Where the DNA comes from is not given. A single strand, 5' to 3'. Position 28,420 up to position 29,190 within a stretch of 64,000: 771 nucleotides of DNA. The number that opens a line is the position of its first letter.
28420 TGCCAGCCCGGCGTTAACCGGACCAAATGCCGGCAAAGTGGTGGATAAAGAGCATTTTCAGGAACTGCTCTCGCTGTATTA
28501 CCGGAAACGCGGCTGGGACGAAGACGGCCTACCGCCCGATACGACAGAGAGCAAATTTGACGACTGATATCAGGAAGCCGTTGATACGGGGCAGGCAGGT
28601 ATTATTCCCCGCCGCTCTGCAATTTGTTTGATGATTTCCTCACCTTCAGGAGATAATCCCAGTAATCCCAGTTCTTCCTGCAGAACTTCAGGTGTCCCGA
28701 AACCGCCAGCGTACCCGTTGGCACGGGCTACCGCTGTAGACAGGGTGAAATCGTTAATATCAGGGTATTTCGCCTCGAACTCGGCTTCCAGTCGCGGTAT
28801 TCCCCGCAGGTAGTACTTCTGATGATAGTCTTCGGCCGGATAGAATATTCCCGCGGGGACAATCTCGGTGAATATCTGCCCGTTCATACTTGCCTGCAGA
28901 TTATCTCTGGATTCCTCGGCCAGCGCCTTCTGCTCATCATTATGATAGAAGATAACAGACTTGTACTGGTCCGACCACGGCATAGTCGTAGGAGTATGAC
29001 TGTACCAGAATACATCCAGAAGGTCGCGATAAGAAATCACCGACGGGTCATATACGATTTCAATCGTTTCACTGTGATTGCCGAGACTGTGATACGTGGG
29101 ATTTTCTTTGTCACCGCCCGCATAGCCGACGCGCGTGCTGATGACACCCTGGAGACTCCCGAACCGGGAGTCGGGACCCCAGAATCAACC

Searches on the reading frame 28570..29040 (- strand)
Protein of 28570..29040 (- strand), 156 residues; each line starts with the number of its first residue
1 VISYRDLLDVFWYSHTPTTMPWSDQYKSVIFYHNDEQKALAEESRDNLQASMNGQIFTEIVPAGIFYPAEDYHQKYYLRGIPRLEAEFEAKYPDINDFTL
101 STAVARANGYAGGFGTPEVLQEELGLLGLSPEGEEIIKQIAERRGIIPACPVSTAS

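Call 9: search_protein_families(library=pfam, proteins=[window:28570-29040:-])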
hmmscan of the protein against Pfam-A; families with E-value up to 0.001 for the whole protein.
window:28570-29040:- (156 aa): 1 family
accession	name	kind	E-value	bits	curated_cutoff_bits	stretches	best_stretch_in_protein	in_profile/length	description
PF01625.27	PMSR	-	9.4e-21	75.1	23.7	1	2-78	62-145/153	Peptide methionine sulfoxide reductase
